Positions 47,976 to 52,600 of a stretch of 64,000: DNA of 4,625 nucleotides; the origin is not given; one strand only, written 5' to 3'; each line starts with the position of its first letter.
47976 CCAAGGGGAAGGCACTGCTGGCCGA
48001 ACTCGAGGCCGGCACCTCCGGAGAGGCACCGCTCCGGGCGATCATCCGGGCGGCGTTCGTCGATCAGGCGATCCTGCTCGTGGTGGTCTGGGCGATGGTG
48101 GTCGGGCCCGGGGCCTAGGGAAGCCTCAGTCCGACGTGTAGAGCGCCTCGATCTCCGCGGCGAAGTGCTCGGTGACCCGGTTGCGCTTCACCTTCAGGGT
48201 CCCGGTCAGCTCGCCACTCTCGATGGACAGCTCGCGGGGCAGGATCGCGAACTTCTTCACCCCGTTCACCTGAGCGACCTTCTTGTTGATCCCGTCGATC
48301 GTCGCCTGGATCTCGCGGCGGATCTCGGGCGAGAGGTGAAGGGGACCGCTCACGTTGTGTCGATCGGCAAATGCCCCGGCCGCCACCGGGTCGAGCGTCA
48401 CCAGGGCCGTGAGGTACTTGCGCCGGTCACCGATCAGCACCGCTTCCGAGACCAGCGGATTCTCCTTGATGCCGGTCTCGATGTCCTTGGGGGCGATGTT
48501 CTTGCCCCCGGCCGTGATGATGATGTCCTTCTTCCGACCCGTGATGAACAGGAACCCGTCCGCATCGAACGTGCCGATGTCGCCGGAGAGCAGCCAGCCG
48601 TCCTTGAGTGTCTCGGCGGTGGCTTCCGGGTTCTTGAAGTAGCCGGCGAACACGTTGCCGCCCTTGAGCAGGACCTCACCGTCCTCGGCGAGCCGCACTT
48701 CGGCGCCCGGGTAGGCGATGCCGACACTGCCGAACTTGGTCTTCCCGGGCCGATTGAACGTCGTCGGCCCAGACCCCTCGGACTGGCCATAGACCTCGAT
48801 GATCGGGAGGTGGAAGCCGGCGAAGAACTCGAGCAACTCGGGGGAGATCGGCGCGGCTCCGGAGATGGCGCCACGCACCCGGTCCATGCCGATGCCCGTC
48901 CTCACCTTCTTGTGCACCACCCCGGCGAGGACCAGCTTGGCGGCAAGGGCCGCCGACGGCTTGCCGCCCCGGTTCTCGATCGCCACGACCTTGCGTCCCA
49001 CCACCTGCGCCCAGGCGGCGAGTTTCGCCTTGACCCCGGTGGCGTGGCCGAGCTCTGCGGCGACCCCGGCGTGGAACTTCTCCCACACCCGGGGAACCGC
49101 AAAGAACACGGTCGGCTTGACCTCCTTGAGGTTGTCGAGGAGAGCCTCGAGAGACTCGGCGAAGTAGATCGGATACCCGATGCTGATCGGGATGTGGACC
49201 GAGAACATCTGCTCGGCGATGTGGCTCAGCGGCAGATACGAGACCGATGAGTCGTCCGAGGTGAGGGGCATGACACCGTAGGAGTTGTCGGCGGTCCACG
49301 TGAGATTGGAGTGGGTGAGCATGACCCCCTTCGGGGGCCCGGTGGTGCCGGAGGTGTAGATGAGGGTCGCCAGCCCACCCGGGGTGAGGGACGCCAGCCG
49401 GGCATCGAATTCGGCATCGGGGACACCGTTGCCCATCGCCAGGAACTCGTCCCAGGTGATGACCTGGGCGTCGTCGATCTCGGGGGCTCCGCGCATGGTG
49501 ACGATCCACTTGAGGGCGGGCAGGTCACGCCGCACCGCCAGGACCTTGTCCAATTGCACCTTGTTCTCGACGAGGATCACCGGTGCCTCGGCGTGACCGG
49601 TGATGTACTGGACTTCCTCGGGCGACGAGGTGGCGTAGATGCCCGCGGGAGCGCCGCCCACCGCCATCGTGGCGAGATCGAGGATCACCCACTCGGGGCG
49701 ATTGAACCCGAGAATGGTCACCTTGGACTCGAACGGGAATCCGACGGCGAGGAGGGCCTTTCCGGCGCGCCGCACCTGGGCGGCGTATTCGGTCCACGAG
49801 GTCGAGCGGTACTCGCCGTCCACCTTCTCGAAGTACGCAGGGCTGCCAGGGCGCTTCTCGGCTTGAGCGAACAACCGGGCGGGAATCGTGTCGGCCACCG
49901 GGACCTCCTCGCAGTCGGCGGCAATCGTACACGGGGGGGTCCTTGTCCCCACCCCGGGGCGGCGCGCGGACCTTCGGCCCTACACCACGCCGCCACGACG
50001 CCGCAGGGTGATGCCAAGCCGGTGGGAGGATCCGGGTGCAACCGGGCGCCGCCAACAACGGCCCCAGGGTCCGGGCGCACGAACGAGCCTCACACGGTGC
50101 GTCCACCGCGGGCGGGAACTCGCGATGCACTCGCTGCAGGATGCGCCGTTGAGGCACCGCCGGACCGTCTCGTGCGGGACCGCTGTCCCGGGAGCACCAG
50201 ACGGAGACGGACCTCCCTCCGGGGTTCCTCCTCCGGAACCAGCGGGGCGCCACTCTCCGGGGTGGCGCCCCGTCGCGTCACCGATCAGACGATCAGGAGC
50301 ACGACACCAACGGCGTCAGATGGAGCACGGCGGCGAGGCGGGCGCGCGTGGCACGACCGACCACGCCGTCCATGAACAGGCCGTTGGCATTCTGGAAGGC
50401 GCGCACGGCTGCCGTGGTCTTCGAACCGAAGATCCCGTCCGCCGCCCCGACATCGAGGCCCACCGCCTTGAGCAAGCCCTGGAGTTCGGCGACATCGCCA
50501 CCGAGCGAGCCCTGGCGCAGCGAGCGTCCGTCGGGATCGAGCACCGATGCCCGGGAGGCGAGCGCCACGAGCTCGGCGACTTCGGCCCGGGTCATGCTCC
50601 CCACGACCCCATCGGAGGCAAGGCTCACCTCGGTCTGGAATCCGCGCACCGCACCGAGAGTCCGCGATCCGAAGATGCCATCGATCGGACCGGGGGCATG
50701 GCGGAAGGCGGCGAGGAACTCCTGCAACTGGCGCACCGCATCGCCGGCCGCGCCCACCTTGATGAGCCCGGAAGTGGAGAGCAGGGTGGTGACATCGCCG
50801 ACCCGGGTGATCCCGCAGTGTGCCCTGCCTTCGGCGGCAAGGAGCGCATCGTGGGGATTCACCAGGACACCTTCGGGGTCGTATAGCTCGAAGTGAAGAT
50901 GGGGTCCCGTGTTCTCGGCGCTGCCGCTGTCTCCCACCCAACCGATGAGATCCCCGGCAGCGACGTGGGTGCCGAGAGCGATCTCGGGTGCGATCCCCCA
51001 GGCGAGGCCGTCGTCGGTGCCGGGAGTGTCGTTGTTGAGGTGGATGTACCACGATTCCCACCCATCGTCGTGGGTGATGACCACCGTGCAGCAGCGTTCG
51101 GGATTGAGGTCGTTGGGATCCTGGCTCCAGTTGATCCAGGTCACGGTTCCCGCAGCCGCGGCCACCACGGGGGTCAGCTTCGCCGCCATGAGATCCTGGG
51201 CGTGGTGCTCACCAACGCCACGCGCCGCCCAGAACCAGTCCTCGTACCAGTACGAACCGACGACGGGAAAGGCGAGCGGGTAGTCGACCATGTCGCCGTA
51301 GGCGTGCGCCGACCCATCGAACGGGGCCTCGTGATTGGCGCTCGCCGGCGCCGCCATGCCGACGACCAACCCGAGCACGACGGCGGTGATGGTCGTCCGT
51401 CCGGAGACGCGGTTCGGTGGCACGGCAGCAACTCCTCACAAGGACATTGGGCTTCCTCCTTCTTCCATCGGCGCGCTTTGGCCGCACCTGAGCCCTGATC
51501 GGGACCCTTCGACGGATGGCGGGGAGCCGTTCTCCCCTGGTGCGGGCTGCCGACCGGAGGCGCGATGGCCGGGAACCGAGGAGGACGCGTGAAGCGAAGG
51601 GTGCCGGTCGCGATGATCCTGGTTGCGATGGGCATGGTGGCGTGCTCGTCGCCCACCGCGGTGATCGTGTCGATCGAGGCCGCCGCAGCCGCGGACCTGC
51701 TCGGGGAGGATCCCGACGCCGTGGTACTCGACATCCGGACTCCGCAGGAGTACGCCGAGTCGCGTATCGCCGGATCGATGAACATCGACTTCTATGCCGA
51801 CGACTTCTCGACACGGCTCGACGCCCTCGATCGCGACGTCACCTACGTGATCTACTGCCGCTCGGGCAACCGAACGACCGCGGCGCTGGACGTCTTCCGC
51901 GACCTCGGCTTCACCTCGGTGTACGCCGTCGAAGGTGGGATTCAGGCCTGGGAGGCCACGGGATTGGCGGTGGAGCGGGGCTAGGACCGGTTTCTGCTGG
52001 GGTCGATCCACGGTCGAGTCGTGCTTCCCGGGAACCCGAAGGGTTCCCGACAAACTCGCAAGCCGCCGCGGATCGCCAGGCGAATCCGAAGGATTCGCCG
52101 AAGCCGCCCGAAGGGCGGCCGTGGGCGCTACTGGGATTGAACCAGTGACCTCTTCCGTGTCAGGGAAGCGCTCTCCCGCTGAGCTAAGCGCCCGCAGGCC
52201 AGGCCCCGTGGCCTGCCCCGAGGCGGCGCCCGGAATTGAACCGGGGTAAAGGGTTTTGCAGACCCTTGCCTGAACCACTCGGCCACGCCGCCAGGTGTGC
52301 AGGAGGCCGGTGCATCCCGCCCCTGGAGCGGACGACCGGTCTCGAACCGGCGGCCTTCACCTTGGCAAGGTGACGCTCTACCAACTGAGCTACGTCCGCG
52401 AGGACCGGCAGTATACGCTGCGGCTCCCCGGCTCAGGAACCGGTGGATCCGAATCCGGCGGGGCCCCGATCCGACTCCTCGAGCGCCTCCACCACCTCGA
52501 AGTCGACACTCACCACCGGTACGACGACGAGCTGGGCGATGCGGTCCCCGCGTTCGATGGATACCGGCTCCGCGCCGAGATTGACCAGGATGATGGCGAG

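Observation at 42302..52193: Near-identical tRNA-Val modules (CAC and GAC isoacceptors plus conserved twin UUCG hairpins) in inverted orientation flanking a 9.7-kb segment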

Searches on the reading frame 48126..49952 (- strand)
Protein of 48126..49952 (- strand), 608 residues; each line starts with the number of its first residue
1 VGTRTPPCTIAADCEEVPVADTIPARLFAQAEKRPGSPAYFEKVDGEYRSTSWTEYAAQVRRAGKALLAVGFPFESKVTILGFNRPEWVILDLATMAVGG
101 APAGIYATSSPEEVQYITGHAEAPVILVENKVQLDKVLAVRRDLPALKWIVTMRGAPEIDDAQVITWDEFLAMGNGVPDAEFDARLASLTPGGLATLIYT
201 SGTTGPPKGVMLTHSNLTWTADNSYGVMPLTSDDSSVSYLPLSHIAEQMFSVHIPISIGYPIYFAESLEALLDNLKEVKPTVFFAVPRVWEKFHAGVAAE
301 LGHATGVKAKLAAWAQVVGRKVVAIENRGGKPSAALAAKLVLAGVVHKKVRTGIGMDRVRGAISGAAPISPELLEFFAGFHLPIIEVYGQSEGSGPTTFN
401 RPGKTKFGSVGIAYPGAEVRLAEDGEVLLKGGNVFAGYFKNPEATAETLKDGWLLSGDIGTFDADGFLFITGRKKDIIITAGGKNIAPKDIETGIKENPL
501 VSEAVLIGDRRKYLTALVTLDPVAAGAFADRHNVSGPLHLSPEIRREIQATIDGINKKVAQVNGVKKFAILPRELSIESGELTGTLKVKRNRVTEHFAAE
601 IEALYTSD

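Call 9: search_protein_families(library=pfam, proteins=[window:48126-49952:-], max_evalue=0.01)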
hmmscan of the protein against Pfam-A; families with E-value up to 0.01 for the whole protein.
window:48126-49952:- (608 aa): 2 families
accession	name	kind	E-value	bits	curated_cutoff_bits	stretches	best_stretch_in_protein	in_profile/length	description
PF00501.34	AMP-binding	-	4.3e-69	233.6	29.9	1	28-439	2-384/384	AMP-binding enzyme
PF23562.2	AMP-binding_C_3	-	1.1e-13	52.1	20.8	1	476-607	2-122/124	AMP-binding enzyme C-terminal domain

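Call 14: find_related_loci(query=window:48126-49952:-, collection=genome_contigs, flank=10000)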
Query window:48126-49952:- (608 aa) in genome_contigs; peptide patterns used: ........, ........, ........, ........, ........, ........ (x = any residue, [..] = any of these).
394 stretches matched a pattern; 222 encode a relative of the query (tblastn E <= 1e-3); the best 80 are kept; 80 distinct loci.
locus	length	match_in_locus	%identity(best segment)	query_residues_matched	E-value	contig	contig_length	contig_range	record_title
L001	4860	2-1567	90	87-608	0e+0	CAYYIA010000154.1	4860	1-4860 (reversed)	MAG TPA_asm: uncultured Acidimicrobiia bacterium isolate SRP173033_co3_75 genome assembly, contig: NODE_27254_length_486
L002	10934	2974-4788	77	1-605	0e+0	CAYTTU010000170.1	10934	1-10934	MAG TPA_asm: uncultured Acidimicrobiia bacterium isolate binchicken_co31_379 genome assembly, contig: k141_5120411, whol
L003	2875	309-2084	73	19-608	0e+0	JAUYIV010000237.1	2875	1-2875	MAG: Actinomycetota bacterium isolate C24_metabat.bin.110 C24_k141_937501, whole genome shotgun sequence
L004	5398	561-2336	75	19-608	0e+0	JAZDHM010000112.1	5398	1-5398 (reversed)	MAG: Actinomycetota bacterium isolate MEGAHIT-group-0.332 k141_4443944, whole genome shotgun sequence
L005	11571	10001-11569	80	14-536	0e+0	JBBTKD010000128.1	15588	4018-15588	MAG: Actinomycetota bacterium isolate H52-bin068_1 H52_bin068_1_000000000128, whole genome shotgun sequence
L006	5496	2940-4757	68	6-608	0e+0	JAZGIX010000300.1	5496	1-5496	MAG: Acidimicrobiia bacterium isolate SCS8bin.7 SCS8bin.7_300, whole genome shotgun sequence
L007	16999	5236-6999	69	19-605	0e+0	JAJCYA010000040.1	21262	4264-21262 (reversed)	MAG: Acidimicrobiia bacterium isolate OFTM344 OFTM344_39, whole genome shotgun sequence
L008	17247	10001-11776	68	16-605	0e+0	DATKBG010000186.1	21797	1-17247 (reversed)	MAG TPA_asm: Acidimicrobiia bacterium isolate SMAG_U14414 k141_1738905, whole genome shotgun sequence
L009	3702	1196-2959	65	20-606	0e+0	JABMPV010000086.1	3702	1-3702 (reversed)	MAG: bacterium isolate bin.66 k141_1443879, whole genome shotgun sequence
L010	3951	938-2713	60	15-605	0e+0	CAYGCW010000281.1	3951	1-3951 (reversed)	MAG TPA_asm: uncultured Acidimicrobiia bacterium isolate ERP108616_co2_208 genome assembly, contig: NODE_53082_length_39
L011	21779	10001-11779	67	16-608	0e+0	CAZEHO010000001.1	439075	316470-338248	MAG TPA_asm: uncultured Acidimicrobiia bacterium isolate SRP167671_co1_189 genome assembly, contig: NODE_4_length_439075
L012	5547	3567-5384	58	7-605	0e+0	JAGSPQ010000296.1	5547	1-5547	MAG: Myxococcaceae bacterium isolate CTSoil_096 scaffold_23450, whole genome shotgun sequence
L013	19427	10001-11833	71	2-606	0e+0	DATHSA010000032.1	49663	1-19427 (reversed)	MAG TPA_asm: Acidimicrobiia bacterium isolate SMAG_U16039 k141_391890, whole genome shotgun sequence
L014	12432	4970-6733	58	20-605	0e+0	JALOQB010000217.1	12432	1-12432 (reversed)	MAG: Polyangiaceae bacterium isolate Prado144 scaffold_9144, whole genome shotgun sequence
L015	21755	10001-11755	58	21-605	0e+0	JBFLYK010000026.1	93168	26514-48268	MAG: Actinomycetota bacterium isolate MAG083 MAG083_26, whole genome shotgun sequence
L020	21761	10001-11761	55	21-605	0e+0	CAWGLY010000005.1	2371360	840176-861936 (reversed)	MAG: uncultured Acidimicrobiia bacterium isolate MFD09779.bin.1.356 genome assembly, contig: contig_7003, whole genome s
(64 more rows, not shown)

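Call 52: search_protein_families(library=ncbifam, proteins=[window:48126-49952:-], max_evalue=0.001)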
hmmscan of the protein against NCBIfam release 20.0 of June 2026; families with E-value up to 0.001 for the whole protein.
window:48126-49952:- (608 aa): 103 families (the best 25 are shown)
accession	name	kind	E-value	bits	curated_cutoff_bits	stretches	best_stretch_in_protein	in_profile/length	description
NF038343.1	ligase_FadD11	exception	4.3e-117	392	950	1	45-607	23-583/585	fatty acid--CoA ligase FadD11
NF004837.0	PRK06187.1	subfamily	3.4e-73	246.7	476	2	22-294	9-275/531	long-chain-fatty-acid--CoA ligase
NF005801.1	PRK07656.1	equivalog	6.2e-57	193.4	657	2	355-508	277-436/500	FadD3 family acyl-CoA ligase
NF009233.0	PRK12583.1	subfamily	1e-51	176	832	2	20-287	17-299/558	fatty acid CoA ligase family protein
NF006182.0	PRK08316.1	subfamily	5e-49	167.2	663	2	48-290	34-271/523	fatty acyl-CoA synthetase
NF002966.0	PRK03640.1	equivalog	2.5e-47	161.6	556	2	356-510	253-417/483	o-succinylbenzoate--CoA ligase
NF004114.0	PRK05605.1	equivalog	3.2e-47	161.1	766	2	345-512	326-506/575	long-chain-fatty-acid--CoA ligase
NF005702.0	PRK07514.1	subfamily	2e-46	158.4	558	2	357-508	270-433/506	malonyl-CoA synthase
TIGR01923.1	menE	equivalog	1.7e-43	149.1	330.15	2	363-509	230-382/442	o-succinylbenzoate--CoA ligase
NF005857.1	PRK07786.1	exception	3.2e-43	148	733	2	49-314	33-289/513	fatty-acid--CoA ligase FadD5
NF041592.1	carboxyl_red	equivalog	6.6e-43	146.6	1300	1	42-606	69-620/1160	carboxylic acid reductase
NF005676.0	PRK07470.1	equivalog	1.6e-42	145.8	774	2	416-508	371-462/544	acyl-CoA synthetase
NF005714.0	PRK07529.1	subfamily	4.7e-42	144.2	632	2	356-508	337-508/640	acyl-CoA synthetase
NF009232.0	PRK12582.1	subfamily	1.4e-41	142.5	777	2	19-290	47-327/624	acyl-CoA synthetase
NF005307.0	PRK06839.1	equivalog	1e-39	136.5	748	2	355-510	262-428/496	o-succinylbenzoate--CoA ligase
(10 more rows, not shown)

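Call 59: search_protein_families(library=pfam, proteins=[L007:13924-15078:-, L011:18936-19253:-, L020:701-1282:-, L020:1370-1909:-, L007:15082-15999:-, L007:16212-16427:+], max_evalue=0.01)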
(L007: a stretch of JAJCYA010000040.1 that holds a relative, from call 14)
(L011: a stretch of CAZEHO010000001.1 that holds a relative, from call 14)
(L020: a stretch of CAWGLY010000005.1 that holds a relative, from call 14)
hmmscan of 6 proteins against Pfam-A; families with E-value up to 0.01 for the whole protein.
L007:13924-15078:- (385 aa): 3 families
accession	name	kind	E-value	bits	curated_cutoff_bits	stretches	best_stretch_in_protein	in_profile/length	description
PF00589.27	Phage_integrase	-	1e-15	58.4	27.1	1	168-342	3-169/172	Phage integrase family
PF22022.2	Phage_int_M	-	3.3e-06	27.7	27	1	64-152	2-90/96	Phage integrase central domain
PF14659.12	Phage_int_SAM_3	-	0.0002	22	22.6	1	63-114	2-54/58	Phage integrase, N-terminal SAM-like domain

L011:18936-19253:- (106 aa): 1 family
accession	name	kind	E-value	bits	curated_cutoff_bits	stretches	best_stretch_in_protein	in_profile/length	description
PF00589.27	Phage_integrase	-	0.0016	18.7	27.1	1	39-69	140-169/172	Phage integrase family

L020:701-1282:- (194 aa): 1 family
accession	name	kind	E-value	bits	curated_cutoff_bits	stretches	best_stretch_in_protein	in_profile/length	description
PF00589.27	Phage_integrase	-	1.3e-08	35.2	27.1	1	32-111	91-169/172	Phage integrase family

L020:1370-1909:- (180 aa): 1 family
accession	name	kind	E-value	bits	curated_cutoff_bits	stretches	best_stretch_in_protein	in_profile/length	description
PF02452.23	PemK_toxin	-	2.4e-11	44.3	23.1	1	81-176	2-107/109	PemK-like, MazF-like toxin of type II toxin-antitoxin system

L007:15082-15999:- (306 aa): 1 family
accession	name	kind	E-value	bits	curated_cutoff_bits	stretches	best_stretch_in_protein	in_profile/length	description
PF19553.4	DUF6076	-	0.0063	16.7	23.5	0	267-295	104-132/168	Family of unknown function (DUF6076)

L007:16212-16427:+ (72 aa): 5 families
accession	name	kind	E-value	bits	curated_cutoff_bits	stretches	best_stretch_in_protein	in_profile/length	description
PF12728.13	HTH_17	-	1.4e-09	38.4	27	1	16-64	3-50/51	Helix-turn-helix domain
PF00376.29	MerR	-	0.00037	20.7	28.2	1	17-34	2-19/38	MerR family regulatory protein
PF13411.12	MerR_1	-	0.00076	20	21.6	1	17-58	3-44/69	MerR HTH family regulatory protein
PF13384.12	HTH_23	-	0.0017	18.6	24.6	0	15-37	18-40/50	Homeodomain-like domain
PF02954.25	HTH_8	-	0.0068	16.6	22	1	15-33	19-37/42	Bacterial regulatory protein, Fis family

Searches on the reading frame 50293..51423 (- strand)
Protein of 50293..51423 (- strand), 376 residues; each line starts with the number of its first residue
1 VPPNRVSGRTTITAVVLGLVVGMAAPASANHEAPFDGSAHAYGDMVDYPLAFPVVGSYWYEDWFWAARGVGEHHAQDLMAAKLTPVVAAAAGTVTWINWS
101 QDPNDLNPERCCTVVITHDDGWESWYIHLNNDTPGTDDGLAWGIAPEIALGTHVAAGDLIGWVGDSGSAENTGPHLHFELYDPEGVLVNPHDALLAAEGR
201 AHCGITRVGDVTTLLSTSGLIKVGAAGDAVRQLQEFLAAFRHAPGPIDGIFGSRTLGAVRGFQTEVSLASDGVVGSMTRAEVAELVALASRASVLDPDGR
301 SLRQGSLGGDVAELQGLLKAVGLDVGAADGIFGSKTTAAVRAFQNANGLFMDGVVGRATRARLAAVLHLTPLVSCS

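Call 9: search_protein_families(library=pfam, proteins=[window:50293-51423:-], max_evalue=0.01)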
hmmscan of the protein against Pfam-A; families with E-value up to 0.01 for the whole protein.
window:50293-51423:- (376 aa): 3 families
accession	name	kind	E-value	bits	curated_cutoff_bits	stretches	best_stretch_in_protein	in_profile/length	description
PF01471.23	PG_binding_1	-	2.9e-31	107.9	23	2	308-363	2-57/57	Putative peptidoglycan binding domain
PF01551.29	Peptidase_M23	-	4.7e-16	59.2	28.7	1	72-190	2-96/96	Peptidase family M23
PF09374.15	PG_binding_3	-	5.2e-08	33.4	24.6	0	313-348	5-41/76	Predicted Peptidoglycan domain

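Call 52: search_protein_families(library=ncbifam, proteins=[window:50293-51423:-], max_evalue=0.001)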
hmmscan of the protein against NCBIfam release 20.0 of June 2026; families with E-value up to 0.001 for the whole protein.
window:50293-51423:- (376 aa): 11 families
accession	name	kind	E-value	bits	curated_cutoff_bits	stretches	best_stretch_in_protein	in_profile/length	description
TIGR02869.1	spore_SleB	equivalog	2.4e-28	99.4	236.5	2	301-364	6-69/201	spore cortex-lytic enzyme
NF052336.1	PdgHdaseHSB100310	equivalog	7.9e-22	78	500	2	67-286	51-250/316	peptidoglycan hydrolase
NF052335.1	PdgHdaseHSB129560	equivalog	8.3e-18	64.8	500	2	304-364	202-262/330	peptidoglycan hydrolase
NF052377.1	lmo1851_S41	exception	9.6e-17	60.8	725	2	293-364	376-446/468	lmo1851 family serine protease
NF004786.0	PRK06132.1-3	equivalog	6.2e-10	38.4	329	1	310-365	222-277/418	hypothetical protein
TIGR03979.1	His_Ser_Rich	equivalog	2.5e-09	37.4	121.65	0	311-355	134-178/190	His-Xaa-Ser repeat protein HxsA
NF007891.0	PRK10594.1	equivalog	3.3e-06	26.2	425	0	327-363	313-349/617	L,D-transpeptidase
NF050804.1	CellDivDipMCaul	equivalog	4.8e-05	22.4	900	1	75-180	530-613/634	cell division endopeptidase DipM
NF052530.1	Heli_ShapePgp3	exception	8.5e-05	21.8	300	1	73-190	167-260/270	peptidoglycan metallopeptidase Pgp3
NF040573.1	holin_dep_muram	equivalog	0.00023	21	240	0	311-352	98-139/200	holin-associated N-acetylmuramidase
NF053738.1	S2SprSpoIIQBc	equivalog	0.00068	19.3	250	0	147-193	177-222/232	stage II sporulation protein SpoIIQ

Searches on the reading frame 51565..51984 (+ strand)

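Call 9: search_protein_families(library=pfam, proteins=[window:51565-51984:+], max_evalue=0.01)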
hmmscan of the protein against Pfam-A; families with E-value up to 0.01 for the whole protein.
window:51565-51984:+ (139 aa): 1 family
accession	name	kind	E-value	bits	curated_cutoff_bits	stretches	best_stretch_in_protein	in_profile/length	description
PF00581.25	Rhodanese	-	1.5e-19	70.8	22.2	1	41-131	4-101/102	Rhodanese-like domain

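Call 52: search_protein_families(library=ncbifam, proteins=[window:51589-51984:+], max_evalue=0.001)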
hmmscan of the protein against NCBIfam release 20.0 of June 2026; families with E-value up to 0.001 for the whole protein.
window:51589-51984:+ (131 aa): 16 families
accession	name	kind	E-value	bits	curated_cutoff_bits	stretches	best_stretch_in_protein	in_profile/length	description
NF006444.0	PRK08762.1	equivalog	1.5e-14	53.5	449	1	27-130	15-116/387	molybdopterin-synthase adenylyltransferase MoeB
NF041203.1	rhodanese_LYCAU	equivalog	8.4e-14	51.3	115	1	11-129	5-124/126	rhodanese-related (seleno)protein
NF005902.0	PRK07878.1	equivalog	3.9e-12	45.8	647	1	24-122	284-382/392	adenylyltransferase/sulfurtransferase MoeZ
NF001195.0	PRK00162.1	equivalog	4.9e-12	46.1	102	1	29-127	7-102/108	thiosulfate sulfurtransferase GlpE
NF045521.1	rhoda_near_glyco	subfamily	1.4e-11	44.4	145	1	31-128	19-115/144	rhodanese homology domain-containing protein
NF005646.0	PRK07411.1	equivalog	2e-09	37.1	633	1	35-122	290-380/390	molybdopterin-synthase adenylyltransferase MoeB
TIGR02981.1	phageshock_pspE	exception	2.3e-07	31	126.3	1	47-119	22-93/101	thiosulfate sulfurtransferase PspE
NF007627.0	PRK10287.1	equivalog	2.4e-07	30.9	102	1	47-119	24-95/104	thiosulfate sulfurtransferase PspE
NF001133.1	PRK00142.1-1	equivalog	3.8e-07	29.9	170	1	8-121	87-203/229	oxygen-dependent tRNA uridine(34) hydroxylase TrhO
NF008752.0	PRK11784.1-4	equivalog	1.7e-06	27.1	266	0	45-68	20-43/357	tRNA 2-selenouridine(34) synthase MnmH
NF008750.0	PRK11784.1-2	equivalog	1.8e-06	27.3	241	1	41-72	13-44/346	tRNA 2-selenouridine(34) synthase MnmH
TIGR04271.1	ThiI_C_thiazole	equivalog_domain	4.5e-06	26.7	70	1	41-95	24-80/101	thiazole biosynthesis protein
TIGR04568.1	arch_SelU_Nterm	equivalog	1.4e-05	25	200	0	42-72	102-132/215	selenouridine synthase SelU-like subunit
TIGR03167.1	tRNA_sel_U_synt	equivalog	3.3e-05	23.5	219.75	0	44-71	3-30/311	tRNA 2-selenouridine(34) synthase MnmH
NF045694.1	seleno_TsoB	exception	0.00031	18.9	805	1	41-130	58-158/572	rhodanese/DsbD fusion-like selenoprotein TsoB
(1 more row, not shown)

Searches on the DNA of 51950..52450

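Call 42: search_rna_families(source=window, start=51950, end=52450, threshold=evalue, max_evalue=10)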
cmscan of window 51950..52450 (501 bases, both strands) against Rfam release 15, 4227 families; matches with E-value up to 10: 11.
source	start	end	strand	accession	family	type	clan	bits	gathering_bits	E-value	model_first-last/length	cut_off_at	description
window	52327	52399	-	RF00005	tRNA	Gene; tRNA;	CL00001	70.6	29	1.6e-15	1-71/71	no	tRNA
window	52122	52193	-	RF00005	tRNA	Gene; tRNA;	CL00001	69.2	29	4.1e-15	1-71/71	no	tRNA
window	52221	52292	-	RF00005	tRNA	Gene; tRNA;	CL00001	63.6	29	1.4e-13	1-71/71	no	tRNA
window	52121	52193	+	RF04354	Plastid-ycf2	Cis-reg;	-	23.2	65.7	0.021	1-75/75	no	Plastid-ycf2 5UTR RNA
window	52220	52292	+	RF04354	Plastid-ycf2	Cis-reg;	-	17.1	65.7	0.96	1-75/75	no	Plastid-ycf2 5UTR RNA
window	52022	52056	-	RF04062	MIR949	Gene; miRNA;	-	16.7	100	2.4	1-106/106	no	MIR949 microRNA precursor family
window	52019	52061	+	RF00910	mir-873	Gene; miRNA;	-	15.8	95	1.7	1-77/77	no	mir-873 microRNA precursor family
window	52067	52206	+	RF01681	P4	Gene; sRNA;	-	14.4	37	0.2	1-215/215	no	Pseudomonas sRNA P4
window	51996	52076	-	RF01016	mir-584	Gene; miRNA;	-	14.2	80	7.6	1-97/97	no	mir-584 microRNA precursor family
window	52271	52313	-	RF02246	Six3os1_1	Gene; lncRNA;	-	13.3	50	1.7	1-87/87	no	Six3os1 conserved region 1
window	52276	52361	-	RF03009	malK-III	Cis-reg;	-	13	50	6.3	1-94/94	no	malK-III RNA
